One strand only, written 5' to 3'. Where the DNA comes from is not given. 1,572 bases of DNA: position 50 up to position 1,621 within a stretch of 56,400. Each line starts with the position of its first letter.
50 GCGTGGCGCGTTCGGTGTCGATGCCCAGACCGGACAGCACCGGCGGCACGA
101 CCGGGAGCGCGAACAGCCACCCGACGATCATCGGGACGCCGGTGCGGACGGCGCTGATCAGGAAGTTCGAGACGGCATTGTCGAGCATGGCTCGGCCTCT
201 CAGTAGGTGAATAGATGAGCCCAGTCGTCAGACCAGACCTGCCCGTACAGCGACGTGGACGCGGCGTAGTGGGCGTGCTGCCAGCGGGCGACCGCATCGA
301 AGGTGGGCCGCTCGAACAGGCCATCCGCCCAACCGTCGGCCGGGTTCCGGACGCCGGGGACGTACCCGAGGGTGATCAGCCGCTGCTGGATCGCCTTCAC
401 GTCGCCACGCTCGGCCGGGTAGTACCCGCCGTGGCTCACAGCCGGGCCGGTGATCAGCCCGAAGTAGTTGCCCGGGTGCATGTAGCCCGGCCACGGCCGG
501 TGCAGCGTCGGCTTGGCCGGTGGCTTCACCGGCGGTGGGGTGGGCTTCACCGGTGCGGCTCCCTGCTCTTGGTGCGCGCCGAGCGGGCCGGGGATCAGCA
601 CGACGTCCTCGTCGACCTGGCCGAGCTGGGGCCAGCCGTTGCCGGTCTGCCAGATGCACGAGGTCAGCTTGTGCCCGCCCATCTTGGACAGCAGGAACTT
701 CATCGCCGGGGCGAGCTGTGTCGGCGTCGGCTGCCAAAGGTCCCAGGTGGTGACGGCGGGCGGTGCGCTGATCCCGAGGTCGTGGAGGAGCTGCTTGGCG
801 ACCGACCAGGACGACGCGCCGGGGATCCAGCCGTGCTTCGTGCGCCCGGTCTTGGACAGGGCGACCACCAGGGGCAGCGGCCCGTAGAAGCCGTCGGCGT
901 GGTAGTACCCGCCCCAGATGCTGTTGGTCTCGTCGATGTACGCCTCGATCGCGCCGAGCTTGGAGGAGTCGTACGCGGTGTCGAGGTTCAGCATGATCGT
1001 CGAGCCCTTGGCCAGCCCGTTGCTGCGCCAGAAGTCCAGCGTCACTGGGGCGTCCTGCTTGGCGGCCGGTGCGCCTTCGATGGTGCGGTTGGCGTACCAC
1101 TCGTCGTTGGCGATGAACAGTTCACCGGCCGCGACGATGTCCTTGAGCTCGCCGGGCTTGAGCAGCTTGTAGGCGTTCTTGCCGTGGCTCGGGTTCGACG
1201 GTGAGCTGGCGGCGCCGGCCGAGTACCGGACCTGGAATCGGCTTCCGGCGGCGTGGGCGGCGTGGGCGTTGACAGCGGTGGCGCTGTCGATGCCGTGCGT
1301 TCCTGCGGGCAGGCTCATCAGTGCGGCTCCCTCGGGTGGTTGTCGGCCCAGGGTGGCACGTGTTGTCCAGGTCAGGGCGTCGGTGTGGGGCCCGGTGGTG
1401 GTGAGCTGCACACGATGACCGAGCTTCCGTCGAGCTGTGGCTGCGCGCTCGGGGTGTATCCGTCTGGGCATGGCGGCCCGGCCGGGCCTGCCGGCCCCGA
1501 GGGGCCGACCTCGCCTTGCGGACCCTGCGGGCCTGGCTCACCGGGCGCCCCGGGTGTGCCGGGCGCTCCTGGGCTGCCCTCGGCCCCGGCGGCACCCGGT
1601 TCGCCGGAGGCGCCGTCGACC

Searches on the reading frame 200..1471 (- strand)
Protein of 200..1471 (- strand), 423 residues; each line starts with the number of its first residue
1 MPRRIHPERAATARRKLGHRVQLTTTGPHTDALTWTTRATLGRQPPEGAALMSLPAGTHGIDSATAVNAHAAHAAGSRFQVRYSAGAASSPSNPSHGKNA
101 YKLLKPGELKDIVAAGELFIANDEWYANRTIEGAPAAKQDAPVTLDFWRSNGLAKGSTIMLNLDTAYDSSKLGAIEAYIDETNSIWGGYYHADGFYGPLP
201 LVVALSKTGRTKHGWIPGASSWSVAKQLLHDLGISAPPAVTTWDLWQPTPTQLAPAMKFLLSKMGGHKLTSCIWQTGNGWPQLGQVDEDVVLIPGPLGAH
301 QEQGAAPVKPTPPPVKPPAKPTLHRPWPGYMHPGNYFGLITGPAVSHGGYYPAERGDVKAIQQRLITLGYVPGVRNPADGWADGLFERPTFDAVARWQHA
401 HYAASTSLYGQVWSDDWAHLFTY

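Call 89: search_protein_families(library=pfam, proteins=[window:200-1471:-], max_evalue=0.001)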
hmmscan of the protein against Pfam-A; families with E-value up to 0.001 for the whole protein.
window:200-1471:- (423 aa): 1 family
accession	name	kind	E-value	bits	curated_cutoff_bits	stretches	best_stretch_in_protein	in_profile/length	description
PF01471.23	PG_binding_1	-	1.5e-05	25.5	23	1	355-401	2-41/57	Putative peptidoglycan binding domain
